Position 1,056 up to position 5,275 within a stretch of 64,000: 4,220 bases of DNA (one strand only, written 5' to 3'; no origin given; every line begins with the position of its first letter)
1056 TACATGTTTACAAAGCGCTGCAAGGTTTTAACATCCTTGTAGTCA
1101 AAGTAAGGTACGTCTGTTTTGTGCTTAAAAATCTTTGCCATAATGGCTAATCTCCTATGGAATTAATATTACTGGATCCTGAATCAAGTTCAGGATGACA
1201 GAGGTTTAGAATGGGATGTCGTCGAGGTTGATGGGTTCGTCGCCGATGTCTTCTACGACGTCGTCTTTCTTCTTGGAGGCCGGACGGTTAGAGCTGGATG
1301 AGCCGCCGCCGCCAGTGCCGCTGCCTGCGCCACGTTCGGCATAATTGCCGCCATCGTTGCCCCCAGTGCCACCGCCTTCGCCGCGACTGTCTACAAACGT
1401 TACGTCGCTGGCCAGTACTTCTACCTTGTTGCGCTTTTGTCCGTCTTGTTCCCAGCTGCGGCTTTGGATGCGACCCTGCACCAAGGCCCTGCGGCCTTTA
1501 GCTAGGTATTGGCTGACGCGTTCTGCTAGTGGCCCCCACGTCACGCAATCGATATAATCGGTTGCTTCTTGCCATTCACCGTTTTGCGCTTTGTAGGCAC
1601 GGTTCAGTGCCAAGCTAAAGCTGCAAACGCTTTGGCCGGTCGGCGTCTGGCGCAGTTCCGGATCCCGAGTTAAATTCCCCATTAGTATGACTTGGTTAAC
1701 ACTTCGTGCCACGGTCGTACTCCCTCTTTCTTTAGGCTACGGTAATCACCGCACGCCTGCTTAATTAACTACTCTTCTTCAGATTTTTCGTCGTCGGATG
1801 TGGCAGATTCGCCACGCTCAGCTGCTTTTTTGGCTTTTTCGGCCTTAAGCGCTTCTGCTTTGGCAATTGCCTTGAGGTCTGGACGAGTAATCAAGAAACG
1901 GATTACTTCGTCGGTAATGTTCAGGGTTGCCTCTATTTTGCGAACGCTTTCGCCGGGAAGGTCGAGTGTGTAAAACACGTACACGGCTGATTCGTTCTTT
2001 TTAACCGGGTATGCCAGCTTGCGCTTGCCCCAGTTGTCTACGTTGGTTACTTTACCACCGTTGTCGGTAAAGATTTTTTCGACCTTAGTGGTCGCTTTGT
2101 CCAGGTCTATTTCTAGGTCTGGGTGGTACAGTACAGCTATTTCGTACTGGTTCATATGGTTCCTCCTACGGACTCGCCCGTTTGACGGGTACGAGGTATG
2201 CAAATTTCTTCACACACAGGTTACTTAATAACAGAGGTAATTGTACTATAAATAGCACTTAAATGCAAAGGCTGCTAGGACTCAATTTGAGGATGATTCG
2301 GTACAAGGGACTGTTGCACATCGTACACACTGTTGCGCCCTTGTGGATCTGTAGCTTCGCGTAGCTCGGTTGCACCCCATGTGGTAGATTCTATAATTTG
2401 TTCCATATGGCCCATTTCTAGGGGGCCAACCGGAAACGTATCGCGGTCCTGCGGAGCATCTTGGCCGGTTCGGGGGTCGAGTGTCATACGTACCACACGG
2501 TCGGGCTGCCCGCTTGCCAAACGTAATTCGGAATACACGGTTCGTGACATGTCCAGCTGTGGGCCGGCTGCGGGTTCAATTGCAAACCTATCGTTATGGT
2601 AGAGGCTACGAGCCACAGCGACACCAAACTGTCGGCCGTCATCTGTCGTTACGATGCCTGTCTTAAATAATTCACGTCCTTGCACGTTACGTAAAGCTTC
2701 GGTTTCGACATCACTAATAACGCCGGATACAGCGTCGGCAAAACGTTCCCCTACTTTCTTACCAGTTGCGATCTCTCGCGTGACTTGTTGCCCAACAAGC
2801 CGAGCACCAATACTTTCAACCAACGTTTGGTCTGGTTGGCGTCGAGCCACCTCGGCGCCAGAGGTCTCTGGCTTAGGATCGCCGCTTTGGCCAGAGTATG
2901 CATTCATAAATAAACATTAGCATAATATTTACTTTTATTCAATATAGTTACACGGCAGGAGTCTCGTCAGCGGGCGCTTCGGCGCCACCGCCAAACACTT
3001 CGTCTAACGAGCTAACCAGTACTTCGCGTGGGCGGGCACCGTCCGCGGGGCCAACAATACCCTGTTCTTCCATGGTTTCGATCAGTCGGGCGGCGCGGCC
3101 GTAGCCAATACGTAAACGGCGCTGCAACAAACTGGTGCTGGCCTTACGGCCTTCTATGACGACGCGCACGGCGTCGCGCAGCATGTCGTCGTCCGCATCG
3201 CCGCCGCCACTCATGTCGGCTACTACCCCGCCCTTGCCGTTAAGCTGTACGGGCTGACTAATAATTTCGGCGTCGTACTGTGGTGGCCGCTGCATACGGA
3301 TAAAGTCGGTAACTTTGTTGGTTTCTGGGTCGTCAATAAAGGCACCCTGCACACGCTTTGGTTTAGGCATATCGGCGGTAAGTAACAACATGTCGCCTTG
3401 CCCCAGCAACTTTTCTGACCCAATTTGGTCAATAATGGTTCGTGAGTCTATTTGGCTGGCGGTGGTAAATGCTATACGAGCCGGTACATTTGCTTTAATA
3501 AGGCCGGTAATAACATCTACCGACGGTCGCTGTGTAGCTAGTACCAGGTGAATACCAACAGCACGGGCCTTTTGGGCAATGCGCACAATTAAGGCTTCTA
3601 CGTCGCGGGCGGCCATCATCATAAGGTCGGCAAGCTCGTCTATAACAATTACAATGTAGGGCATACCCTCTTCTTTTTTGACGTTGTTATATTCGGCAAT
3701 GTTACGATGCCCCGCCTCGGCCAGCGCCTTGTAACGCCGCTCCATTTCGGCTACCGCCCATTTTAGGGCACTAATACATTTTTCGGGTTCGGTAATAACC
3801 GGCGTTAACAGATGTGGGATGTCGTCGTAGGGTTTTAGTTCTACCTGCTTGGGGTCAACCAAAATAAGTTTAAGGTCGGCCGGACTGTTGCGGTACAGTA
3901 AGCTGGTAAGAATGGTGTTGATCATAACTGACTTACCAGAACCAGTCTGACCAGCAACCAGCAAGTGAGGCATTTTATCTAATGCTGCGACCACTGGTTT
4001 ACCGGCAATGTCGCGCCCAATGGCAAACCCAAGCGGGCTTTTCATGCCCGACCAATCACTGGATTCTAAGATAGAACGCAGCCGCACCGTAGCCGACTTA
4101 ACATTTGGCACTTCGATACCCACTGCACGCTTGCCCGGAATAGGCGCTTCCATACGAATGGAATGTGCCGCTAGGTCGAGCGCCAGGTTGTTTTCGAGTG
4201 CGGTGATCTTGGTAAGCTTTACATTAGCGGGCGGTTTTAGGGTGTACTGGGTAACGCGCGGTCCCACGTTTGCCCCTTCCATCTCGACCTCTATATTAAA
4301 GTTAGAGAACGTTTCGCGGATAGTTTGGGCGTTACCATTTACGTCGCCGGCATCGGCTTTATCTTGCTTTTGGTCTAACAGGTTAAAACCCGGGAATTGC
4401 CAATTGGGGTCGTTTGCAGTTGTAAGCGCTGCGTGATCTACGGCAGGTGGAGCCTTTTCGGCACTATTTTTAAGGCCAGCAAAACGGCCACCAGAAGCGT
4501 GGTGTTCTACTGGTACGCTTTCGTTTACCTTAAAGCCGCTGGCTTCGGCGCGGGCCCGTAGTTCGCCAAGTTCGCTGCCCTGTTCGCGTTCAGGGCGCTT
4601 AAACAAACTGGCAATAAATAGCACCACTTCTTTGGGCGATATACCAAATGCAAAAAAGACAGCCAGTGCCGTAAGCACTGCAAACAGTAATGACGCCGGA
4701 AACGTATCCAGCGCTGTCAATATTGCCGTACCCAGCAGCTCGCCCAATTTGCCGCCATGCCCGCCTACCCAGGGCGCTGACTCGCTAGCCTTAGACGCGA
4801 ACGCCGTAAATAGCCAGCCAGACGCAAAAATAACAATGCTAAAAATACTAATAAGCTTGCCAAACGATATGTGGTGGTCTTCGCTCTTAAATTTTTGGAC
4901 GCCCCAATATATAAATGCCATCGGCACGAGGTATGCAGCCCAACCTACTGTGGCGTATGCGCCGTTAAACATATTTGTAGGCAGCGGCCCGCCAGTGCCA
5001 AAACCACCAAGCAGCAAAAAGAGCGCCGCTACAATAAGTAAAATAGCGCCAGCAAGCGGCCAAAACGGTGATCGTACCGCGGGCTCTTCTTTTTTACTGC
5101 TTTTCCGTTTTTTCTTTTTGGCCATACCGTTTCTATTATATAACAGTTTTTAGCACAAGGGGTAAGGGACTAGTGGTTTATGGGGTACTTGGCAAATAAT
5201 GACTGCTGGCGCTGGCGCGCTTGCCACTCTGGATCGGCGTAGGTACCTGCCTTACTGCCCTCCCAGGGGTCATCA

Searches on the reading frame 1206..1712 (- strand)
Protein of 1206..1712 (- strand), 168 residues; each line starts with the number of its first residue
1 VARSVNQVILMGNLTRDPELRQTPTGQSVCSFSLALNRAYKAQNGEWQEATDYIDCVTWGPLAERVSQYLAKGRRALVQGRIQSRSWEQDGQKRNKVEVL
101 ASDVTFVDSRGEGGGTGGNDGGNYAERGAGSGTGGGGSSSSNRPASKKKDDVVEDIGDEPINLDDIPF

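Call 30: search_protein_families(library=pfam, proteins=[window:1206-1712:-], max_evalue=0.0001)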
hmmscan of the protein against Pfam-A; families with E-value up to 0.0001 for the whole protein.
window:1206-1712:- (168 aa): 1 family
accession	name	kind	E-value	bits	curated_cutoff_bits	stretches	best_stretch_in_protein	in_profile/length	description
PF00436.31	SSB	-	1.1e-36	125.5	26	1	5-106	1-103/104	Single-strand binding protein family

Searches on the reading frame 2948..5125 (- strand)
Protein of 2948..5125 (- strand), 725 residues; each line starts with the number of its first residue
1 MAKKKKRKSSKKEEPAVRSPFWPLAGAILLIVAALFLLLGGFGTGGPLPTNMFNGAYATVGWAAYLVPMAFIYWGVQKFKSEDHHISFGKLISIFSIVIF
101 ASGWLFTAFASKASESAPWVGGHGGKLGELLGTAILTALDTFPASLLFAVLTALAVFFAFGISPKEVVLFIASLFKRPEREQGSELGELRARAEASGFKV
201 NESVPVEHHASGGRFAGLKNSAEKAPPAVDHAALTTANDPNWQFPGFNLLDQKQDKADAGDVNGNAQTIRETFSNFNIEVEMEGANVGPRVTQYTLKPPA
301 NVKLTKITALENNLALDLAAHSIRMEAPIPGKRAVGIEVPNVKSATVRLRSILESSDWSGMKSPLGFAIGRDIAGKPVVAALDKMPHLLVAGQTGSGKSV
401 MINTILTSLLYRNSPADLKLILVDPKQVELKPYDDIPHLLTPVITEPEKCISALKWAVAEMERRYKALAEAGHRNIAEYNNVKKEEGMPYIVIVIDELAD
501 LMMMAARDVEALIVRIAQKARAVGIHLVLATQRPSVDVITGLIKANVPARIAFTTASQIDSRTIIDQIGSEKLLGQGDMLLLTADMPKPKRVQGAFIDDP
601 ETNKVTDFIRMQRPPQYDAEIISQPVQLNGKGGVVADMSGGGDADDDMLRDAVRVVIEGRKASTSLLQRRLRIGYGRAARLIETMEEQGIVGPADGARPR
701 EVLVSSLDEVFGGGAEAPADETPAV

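Call 30: search_protein_families(library=pfam, proteins=[window:2948-5125:-], max_evalue=0.0001)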
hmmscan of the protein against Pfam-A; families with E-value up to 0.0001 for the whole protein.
window:2948-5125:- (725 aa): 6 families
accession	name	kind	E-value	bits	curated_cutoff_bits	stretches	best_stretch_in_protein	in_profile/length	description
PF01580.24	FtsK_SpoIIIE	-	6.2e-62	209.4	24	1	349-536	2-221/221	FtsK/SpoIIIE family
PF09397.16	FtsK_gamma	-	1.1e-28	99.1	30.6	1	644-704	2-62/63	Ftsk gamma domain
PF17854.6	FtsK_alpha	-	6.3e-28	97.4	22.9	1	244-341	1-101/101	FtsK alpha domain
PF13491.11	FtsK_4TM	-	4e-10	40.1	23.1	1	56-167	58-166/171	4TM region of DNA translocase FtsK/SpoIIIE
PF20703.3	nSTAND1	-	1.6e-05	25.1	27.1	1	370-531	18-159/379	Novel STAND NTPase 1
PF13401.12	AAA_22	-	7.3e-05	23.5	27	0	387-532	7-123/130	AAA domain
